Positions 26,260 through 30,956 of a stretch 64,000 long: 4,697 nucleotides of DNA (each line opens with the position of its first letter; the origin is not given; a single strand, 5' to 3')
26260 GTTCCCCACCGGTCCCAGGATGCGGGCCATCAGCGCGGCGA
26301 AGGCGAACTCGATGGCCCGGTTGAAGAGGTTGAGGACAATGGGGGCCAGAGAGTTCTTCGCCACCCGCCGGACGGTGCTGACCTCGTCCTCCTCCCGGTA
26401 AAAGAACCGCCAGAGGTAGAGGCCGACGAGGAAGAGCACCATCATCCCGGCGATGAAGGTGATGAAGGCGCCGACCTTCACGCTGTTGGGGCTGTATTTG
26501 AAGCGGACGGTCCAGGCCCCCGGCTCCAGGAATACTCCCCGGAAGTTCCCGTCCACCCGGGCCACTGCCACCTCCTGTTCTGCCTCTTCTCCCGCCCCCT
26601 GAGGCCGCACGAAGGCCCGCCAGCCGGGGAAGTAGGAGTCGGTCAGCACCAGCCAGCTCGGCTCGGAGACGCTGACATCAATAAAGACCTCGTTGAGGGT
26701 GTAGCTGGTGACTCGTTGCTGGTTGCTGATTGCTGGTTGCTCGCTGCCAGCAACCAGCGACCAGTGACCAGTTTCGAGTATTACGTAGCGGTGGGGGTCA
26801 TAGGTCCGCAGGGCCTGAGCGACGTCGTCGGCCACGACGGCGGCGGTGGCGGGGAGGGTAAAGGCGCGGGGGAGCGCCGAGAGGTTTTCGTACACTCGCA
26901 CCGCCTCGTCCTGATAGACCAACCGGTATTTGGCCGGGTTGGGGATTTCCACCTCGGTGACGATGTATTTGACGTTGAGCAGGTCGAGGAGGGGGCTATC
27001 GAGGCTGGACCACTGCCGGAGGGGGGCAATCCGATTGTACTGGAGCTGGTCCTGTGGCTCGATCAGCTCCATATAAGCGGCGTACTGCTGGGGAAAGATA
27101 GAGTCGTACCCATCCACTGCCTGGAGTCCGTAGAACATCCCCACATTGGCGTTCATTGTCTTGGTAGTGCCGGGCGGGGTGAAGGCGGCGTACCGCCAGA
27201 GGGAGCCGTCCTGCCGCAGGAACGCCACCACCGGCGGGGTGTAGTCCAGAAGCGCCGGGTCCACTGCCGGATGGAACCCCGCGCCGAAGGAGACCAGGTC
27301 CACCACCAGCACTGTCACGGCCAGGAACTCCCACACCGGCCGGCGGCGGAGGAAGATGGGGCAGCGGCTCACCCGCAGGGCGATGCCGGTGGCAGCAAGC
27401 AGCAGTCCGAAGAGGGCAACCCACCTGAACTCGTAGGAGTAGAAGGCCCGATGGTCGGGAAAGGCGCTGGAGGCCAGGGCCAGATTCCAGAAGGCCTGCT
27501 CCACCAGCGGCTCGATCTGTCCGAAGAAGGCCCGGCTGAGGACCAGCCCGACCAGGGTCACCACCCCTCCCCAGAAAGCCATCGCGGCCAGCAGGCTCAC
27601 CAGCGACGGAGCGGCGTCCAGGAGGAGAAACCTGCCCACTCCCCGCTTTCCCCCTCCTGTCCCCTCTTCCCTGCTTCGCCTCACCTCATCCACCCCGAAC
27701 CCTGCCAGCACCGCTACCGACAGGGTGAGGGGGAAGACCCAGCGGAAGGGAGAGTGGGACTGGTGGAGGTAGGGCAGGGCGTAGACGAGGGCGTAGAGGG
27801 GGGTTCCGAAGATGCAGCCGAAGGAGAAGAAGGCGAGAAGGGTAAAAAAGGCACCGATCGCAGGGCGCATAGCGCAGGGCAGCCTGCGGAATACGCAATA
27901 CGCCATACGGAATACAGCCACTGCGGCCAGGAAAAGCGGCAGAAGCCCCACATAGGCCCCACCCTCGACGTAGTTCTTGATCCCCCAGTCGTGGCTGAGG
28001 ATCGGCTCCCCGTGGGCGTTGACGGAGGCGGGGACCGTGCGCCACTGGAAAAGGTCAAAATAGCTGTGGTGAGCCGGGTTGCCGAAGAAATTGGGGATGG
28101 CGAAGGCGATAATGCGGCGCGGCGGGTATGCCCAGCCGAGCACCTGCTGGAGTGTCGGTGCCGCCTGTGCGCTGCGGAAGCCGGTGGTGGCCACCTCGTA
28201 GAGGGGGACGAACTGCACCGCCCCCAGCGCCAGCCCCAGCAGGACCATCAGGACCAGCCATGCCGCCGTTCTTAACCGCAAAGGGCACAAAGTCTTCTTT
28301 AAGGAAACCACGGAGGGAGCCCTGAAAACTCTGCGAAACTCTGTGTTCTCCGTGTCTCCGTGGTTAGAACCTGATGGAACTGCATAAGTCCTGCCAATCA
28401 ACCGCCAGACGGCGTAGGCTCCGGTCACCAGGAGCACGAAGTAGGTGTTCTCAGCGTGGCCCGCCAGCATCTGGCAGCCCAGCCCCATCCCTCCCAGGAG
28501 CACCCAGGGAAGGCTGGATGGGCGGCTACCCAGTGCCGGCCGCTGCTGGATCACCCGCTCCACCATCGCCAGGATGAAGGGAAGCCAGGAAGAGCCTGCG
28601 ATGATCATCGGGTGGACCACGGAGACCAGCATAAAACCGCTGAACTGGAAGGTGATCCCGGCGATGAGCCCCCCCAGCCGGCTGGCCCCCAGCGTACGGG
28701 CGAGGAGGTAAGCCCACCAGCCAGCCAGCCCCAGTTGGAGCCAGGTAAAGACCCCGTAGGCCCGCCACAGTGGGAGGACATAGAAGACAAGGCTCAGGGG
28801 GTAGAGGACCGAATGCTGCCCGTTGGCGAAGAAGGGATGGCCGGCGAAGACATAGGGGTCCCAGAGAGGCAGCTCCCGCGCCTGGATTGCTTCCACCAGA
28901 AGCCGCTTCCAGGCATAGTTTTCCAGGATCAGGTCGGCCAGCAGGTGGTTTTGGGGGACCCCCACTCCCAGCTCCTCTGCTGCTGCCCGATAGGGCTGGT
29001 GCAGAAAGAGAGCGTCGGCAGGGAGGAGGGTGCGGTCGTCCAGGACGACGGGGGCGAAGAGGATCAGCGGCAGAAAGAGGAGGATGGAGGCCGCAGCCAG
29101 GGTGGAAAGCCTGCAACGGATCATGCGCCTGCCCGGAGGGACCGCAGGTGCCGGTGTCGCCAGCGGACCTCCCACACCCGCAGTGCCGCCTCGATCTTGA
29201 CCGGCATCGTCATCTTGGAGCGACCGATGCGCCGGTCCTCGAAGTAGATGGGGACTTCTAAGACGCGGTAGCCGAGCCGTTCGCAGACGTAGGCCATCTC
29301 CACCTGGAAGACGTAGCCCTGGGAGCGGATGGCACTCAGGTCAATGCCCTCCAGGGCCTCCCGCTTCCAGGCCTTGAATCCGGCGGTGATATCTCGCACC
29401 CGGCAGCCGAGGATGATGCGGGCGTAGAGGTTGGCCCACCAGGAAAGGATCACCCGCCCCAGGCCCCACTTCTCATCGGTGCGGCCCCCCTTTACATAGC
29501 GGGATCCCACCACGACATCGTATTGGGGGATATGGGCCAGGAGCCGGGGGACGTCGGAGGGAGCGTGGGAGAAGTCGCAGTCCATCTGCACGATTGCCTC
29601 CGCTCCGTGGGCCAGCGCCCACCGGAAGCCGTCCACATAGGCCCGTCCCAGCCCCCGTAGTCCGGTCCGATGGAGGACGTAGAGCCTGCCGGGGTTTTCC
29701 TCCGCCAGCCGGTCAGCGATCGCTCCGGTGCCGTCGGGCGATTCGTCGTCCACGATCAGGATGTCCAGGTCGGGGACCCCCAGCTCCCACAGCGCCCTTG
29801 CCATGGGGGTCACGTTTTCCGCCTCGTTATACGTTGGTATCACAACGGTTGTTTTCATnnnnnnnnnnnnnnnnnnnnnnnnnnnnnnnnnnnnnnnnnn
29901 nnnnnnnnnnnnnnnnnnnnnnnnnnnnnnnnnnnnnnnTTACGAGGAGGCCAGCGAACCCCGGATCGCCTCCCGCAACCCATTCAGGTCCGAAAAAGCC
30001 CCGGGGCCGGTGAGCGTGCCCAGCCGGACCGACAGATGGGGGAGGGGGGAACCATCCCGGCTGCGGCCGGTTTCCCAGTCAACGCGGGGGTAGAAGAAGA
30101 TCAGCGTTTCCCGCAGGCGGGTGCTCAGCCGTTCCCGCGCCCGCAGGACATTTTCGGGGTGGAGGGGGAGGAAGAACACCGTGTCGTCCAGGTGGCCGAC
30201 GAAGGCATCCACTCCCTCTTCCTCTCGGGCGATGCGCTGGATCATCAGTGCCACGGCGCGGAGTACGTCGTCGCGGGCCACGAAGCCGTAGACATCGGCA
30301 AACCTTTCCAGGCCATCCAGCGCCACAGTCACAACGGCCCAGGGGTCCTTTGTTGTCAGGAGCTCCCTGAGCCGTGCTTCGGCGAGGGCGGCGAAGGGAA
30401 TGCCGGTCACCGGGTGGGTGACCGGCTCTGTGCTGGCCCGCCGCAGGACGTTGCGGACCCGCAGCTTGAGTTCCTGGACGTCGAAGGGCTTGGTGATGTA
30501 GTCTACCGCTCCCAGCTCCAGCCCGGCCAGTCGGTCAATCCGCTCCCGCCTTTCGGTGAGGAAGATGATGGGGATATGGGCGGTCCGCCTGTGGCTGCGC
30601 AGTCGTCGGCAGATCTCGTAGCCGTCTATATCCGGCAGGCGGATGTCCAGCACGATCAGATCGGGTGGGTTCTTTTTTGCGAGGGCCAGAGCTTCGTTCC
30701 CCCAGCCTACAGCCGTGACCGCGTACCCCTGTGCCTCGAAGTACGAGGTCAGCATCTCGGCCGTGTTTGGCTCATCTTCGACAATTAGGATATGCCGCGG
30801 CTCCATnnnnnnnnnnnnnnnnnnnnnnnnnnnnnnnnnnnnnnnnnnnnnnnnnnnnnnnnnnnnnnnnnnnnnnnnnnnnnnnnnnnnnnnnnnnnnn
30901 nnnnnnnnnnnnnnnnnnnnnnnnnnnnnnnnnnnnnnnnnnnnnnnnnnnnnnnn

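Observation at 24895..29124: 1,400-aa YfhO-Wzx fusion, translationally coupled to a Dpm1-like GT2, carrying three different repeat-family insertions in frame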

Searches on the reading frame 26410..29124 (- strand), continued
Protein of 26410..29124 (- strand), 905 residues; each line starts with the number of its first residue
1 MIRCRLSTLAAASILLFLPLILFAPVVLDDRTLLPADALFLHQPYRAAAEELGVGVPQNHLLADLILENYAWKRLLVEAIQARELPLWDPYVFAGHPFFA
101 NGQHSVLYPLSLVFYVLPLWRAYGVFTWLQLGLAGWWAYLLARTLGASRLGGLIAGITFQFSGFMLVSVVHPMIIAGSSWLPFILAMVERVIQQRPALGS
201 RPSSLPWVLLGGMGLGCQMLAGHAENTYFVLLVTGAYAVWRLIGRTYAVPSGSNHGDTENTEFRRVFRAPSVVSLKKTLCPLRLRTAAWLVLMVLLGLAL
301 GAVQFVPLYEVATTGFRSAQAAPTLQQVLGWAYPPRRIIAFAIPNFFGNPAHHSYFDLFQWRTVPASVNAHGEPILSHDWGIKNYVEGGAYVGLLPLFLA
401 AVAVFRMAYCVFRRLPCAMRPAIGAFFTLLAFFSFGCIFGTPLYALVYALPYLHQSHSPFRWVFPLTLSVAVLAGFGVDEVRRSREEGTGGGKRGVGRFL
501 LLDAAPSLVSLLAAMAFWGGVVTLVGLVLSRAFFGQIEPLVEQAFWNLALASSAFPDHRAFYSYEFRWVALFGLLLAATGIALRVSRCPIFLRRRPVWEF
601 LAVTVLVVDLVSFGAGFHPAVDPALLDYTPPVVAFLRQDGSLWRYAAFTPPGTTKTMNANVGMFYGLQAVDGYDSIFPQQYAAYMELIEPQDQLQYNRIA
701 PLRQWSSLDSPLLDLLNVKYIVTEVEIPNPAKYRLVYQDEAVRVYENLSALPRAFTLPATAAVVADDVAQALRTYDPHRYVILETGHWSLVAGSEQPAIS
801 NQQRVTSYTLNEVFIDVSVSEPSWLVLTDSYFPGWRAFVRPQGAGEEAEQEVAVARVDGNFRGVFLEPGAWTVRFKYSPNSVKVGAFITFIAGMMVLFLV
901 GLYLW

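Call 68: fold_search(model_id=the predicted structure, library=pdb)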
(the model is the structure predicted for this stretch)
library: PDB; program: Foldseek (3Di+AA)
matches with E <= 10: 306; with E <= 0.001: 8
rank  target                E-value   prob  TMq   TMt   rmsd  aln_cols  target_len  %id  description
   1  6w98_A                6.6e-08  1.00  0.36  0.26  22.7      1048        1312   11  Single-Particle Cryo-EM Structure of Arabinofuranosyltransferase AftD from Mycobacteria (released 2020-05-13)
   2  6wby                  9.0e-07  1.00  0.36  0.28  21.7      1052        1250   10  Single-Particle Cryo-EM Structure of Arabinofuranosyltransferase AftD from Mycobacteria, Mutant R1389S Class 2 (released 2020-05-13)
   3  7e9s_A                8.1e-06  1.00  0.29  0.30  23.3      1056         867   11  Archaeal oligosaccharyltransferase AglB from Archaeoglobus fulgidus in complex with an inhibitory peptide and a dolich (released 2021-09-08)
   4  6wbx                  8.5e-06  1.00  0.32  0.24  24.7      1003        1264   10  Single-Particle Cryo-EM Structure of Arabinofuranosyltransferase AftD from Mycobacteria, Mutant R1389S Class 1 (released 2020-05-13)
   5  5ezm                  1.7e-05  1.00  0.32  0.48  11.9       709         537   14  Crystal Structure of ArnT from Cupriavidus metallidurans in the apo state (released 2016-02-17)
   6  5f15                  2.2e-05  1.00  0.37  0.54  10.8       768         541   14  Crystal Structure of ArnT from Cupriavidus metallidurans bound to Undecaprenyl phosphate (released 2016-02-17)
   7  3wak                  3.2e-05  1.00  0.32  0.33  18.9       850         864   11  Crystal structure of the Archaeoglobus fulgidus oligosaccharyltransferase (O29867_ARCFU) in the apo form (released 2013-10-30)
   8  3waj                  8.8e-04  1.00  0.26  0.29  23.3      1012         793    9  Crystal structure of the Archaeoglobus fulgidus oligosaccharyltransferase (O29867_ARCFU) complex with Zn and sulfate (released 2013-10-30)
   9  7zlg_A                2.5e-03  1.00  0.29  0.36  13.4       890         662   10  Cryo-EM structure of C-mannosyltransferase CeDPY19, in complex with acceptor peptide and bound to CMT2-Fab and anti-Fa (released 2023-01-11)
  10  9i5k_A                3.0e-03  1.00  0.25  0.41  11.7       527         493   12  Structure of the Chaetomium thermophilum Pmt4 homodimer (C2 symmetry) (released 2025-12-24)
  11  7zli_A                4.3e-03  1.00  0.31  0.39  13.1       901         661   10  Cryo-EM structure of C-mannosyltransferase CeDPY19, in complex with Dol25-P-Man and bound to CMT2-Fab and anti-Fab nan (released 2023-01-11)
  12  6qxa_B                7.6e-03  0.25  0.09  0.10  25.4       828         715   10  Structure of membrane bound pyrophosphatase from Thermotoga maritima in complex with imidodiphosphate and N-[(2-amino- (released 2019-04-10)
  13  8b21_A                1.5e-02  0.20  0.10  0.11  27.8       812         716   11  Time-resolved structure of K+-dependent Na+-PPase from Thermotoga maritima 0-60-seconds post reaction initiation with  (released 2024-01-17)
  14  7zlh_A                1.7e-02  0.98  0.29  0.37  13.0       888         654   10  Cryo-EM structure of C-mannosyltransferase CeDPY19, in apo state, bound to CMT2-Fab and anti-Fab nanobody (released 2023-01-11)
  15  5gpj_C                1.9e-02  0.23  0.10  0.11  28.4       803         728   10  Crystal Structure of Proton-Pumping Pyrophosphatase (released 2016-12-28)
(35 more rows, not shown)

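Call 72: list_cluster_members(proteins=[P0318, P0308, P0292, P0273, P0274, P0314, P0300, P0317, P0306, P0001])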
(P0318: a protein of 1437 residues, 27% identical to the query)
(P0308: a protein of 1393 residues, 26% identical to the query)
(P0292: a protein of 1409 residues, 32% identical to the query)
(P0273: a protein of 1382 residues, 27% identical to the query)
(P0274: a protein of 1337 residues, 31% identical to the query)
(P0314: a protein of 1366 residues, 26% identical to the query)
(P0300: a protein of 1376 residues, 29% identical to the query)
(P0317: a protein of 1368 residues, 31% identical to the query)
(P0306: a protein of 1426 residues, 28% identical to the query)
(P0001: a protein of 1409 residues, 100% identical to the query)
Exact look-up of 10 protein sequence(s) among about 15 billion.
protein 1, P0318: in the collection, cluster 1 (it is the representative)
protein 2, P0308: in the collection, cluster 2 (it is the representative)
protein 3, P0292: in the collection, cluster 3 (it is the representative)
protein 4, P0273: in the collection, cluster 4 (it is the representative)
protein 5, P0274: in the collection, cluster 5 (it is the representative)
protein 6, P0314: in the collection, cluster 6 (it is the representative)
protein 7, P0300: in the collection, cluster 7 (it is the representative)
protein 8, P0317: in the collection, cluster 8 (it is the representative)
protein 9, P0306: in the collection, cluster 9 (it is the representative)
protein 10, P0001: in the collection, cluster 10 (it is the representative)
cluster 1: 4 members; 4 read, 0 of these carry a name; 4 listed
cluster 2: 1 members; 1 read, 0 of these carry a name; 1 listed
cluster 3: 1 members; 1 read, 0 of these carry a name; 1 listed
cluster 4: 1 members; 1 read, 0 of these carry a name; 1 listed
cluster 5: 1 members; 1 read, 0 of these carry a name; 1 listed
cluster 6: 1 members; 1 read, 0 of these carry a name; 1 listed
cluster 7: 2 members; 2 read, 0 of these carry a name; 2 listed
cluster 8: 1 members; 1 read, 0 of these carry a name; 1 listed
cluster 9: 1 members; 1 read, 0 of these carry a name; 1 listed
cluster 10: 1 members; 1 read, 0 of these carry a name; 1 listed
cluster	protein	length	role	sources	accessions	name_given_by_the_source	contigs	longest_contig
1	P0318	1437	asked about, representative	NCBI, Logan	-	-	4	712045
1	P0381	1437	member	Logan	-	-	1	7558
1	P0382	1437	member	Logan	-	-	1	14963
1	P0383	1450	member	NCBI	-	-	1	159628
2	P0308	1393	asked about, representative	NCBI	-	-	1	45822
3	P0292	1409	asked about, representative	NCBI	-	-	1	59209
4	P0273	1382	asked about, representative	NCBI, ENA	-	-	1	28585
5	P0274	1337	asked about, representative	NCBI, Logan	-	-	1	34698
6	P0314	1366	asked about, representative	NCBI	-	-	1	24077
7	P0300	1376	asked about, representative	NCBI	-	-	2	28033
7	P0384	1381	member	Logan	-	-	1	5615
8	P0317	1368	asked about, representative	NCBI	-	-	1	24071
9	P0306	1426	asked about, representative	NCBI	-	-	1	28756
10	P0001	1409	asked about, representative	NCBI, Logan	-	-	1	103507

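Call 74: find_encoding_contigs(protein=P0318, flank=7000, max_places=1)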
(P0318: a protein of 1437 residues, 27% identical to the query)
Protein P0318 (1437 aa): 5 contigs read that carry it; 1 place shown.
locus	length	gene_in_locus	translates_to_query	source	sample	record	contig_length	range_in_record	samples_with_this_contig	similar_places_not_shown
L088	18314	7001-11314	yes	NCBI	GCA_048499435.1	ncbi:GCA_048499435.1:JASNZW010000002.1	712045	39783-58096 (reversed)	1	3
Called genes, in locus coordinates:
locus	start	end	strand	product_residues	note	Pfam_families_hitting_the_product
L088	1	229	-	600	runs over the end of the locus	PF00133:tRNA-synt_1, PF09334:tRNA-synt_1g, PF08264:Anticodon_1, PF19303:Anticodon_3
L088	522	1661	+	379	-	PF01734:Patatin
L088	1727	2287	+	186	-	PF03352:Adenine_glyco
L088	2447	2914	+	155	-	PF14083:PGDYG (weak)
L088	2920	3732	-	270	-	-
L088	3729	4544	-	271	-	PF00072:Response_reg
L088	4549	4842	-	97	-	PF02686:GatC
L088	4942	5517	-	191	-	PF13238:AAA_18, PF13207:AAA_17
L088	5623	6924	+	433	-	PF01637:ATPase_2, PF13191:AAA_16, PF13401:AAA_22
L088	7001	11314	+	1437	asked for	PF01943:Polysacc_synt, PF13440:Polysacc_synt_3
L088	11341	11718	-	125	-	PF04241:DUF423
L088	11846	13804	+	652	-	PF05378:Hydant_A_N, PF01968:Hydantoinase_A, PF19278:Hydant_A_C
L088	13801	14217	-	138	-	PF07681:DoxX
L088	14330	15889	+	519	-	PF02538:Hydantoinase_B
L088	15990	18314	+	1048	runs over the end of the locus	-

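Call 94: find_related_loci(query=P0121, collection=metagenome_contigs, flank=5000)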
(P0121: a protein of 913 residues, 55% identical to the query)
Query P0121 (913 aa) in metagenome_contigs; peptide patterns used: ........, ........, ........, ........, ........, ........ (x = any residue, [..] = any of these).
30 stretches matched a pattern; 2 encode a relative of the query (tblastn E <= 1e-3); 2 distinct loci.
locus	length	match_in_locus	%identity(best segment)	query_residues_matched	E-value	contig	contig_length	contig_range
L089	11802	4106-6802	45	23-913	0e+0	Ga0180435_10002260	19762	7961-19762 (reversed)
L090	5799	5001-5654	60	23-243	6e-76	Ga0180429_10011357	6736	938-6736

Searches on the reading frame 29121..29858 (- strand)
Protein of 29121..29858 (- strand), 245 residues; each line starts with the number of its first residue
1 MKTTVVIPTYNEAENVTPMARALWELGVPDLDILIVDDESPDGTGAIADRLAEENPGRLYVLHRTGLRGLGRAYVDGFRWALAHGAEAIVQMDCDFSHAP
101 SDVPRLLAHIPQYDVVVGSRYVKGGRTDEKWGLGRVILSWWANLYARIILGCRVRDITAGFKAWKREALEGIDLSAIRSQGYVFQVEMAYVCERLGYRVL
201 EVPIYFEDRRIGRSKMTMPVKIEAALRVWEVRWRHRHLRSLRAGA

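Call 3: search_protein_families(library=pfam, proteins=[window:29121-29858:-], max_evalue=0.01)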
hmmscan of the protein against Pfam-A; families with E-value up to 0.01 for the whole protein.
window:29121-29858:- (245 aa): 2 families
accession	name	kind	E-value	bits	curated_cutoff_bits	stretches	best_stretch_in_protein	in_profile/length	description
PF00535.33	Glycos_transf_2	-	3.5e-27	95.8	23.3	1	4-170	1-165/168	Glycosyl transferase family 2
PF13641.12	Glyco_tranf_2_3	-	0.001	19.6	27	1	3-119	3-122/230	Glycosyltransferase like family 2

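Call 18: search_protein_families(library=ncbifam, proteins=[window:29121-29858:-], max_evalue=0.01)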
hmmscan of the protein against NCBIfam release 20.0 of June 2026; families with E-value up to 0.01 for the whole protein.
window:29121-29858:- (245 aa): 12 families
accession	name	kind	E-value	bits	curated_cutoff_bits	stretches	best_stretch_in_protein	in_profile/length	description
TIGR04182.1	glyco_TIGR04182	equivalog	4.9e-20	72.1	325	1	3-219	2-203/293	S-layer glycoprotein N-glycosyltransferase AglJ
NF041391.1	DPhHxTase_Halo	equivalog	1.8e-13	50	375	1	9-216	3-192/213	dolichyl-phosphate hexose transferase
NF058614.1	PPMAGASynPpgS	equivalog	1.8e-11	43.9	370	1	4-204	3-194/226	polyprenyl-phospho-N-acetylgalactosaminyl synthase PpgS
TIGR03469.1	HpnB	hypoth_equivalog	5.1e-11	42.2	379.25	1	4-123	47-173/386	hopene-associated glycosyltransferase HpnB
NF047588.1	GlcsyltransPgfSStrep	equivalog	2.1e-10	40.3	500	1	1-218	1-207/308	glycosyltransferase PgfS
TIGR03937.1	PgaC_IcaA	equivalog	1.1e-09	37.7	422.3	1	3-95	47-135/407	poly-beta-1,6-N-acetyl-D-glucosamine synthase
NF007986.1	PRK10714.1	equivalog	3.1e-09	36.3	529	1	2-218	7-212/316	undecaprenyl-phosphate 4-deoxy-4-formamido-L-arabinose transferase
NF045692.1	OglycostaseCruG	equivalog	5.1e-07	29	600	1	3-116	43-160/386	2'-O-glycosyltransferase CruG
TIGR04283.1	glyco_like_mftF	equivalog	1.3e-06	28.2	182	1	4-52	2-50/221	TIGR04283 family arsenosugar biosynthesis glycosyltransferase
NF041875.1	EPS_EpsD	equivalog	3.2e-05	23.5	370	1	5-112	3-106/325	exopolysaccharide biosynthesis glycosyltransferase EpsD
NF007482.0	PRK10073.1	equivalog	0.00051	19.1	423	1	3-79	8-82/334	glycosyltransferase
NF050050.1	ProtGlycPglI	equivalog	0.0021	17.5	500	1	3-62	4-63/306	GalNAc(5)-diNAcBac-PP-undecaprenol beta-1,3-glucosyltransferase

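Call 19: search_solved_structures(query=window:29121-29858:-, max_evalue=0.00001)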
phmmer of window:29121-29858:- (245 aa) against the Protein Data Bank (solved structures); distinct sequences matched with E-value up to 0.00001: 5.
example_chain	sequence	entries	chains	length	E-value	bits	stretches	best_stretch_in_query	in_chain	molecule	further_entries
5mlz_A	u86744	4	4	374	3.1e-29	105.5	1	1-229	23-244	Dolichol monophosphate mannose synthase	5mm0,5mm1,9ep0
9hwj_A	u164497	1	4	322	3.3e-09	39.9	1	2-217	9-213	Undecaprenyl-phosphate 4-deoxy-4-formamido-L-arabinose transferase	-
9bhc_C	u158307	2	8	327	9.7e-09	38.4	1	2-217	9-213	Undecaprenyl-phosphate 4-deoxy-4-formamido-L-arabinose transferase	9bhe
8vxh_A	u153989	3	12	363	1.3e-08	38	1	2-217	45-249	Undecaprenyl-phosphate 4-deoxy-4-formamido-L-arabinose transferase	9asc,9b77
3bcv_A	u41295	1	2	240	2e-06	30.8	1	2-82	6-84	Putative glycosyltransferase protein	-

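Call 100: search_solved_structures(query=window:29121-29858:-, max_evalue=1e-20, show_alignments=1)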
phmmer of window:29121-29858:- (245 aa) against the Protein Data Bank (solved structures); distinct sequences matched with E-value up to 1e-20: 1.
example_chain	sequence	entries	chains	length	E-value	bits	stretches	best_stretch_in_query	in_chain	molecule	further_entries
5mlz_A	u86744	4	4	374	3.1e-29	105.5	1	1-229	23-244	Dolichol monophosphate mannose synthase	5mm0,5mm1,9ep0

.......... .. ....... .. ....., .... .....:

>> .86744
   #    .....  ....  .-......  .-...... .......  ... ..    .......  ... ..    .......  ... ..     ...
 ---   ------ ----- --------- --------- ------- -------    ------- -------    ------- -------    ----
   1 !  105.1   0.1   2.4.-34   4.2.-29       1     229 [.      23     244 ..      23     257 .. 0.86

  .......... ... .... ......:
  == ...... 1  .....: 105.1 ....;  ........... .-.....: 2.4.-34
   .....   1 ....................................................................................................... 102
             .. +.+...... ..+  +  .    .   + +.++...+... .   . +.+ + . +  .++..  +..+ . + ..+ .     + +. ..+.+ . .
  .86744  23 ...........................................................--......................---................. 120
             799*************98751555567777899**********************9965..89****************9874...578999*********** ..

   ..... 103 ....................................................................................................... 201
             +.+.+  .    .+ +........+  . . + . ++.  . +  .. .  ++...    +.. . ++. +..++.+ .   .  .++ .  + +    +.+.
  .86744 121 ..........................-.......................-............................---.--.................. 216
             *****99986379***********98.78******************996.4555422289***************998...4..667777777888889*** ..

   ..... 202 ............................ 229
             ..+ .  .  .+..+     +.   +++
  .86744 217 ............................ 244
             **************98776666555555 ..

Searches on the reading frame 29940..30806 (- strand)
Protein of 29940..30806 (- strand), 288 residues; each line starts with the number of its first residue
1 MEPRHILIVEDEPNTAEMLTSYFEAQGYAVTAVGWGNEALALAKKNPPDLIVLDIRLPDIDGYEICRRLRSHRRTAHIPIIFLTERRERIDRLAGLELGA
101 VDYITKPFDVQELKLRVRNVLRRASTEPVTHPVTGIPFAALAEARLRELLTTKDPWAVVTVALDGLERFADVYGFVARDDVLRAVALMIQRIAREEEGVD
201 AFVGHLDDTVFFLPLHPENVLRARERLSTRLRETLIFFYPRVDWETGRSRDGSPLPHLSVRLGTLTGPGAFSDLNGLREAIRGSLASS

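Call 3: search_protein_families(library=pfam, proteins=[window:29940-30806:-], max_evalue=0.01)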
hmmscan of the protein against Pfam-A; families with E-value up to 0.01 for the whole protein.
window:29940-30806:- (288 aa): 3 families
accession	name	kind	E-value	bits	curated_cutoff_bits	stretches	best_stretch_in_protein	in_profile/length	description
PF00072.30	Response_reg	-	1.1e-30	106.5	30.2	1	6-117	1-110/111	Response regulator receiver domain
PF23198.2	PDE8A_N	-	2e-05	25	29.6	1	6-88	13-96/147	PDE8A-like, N-terminal domain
PF00990.26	GGDEF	-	0.00034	20.8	23.8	1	143-197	16-74/161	Diguanylate cyclase, GGDEF domain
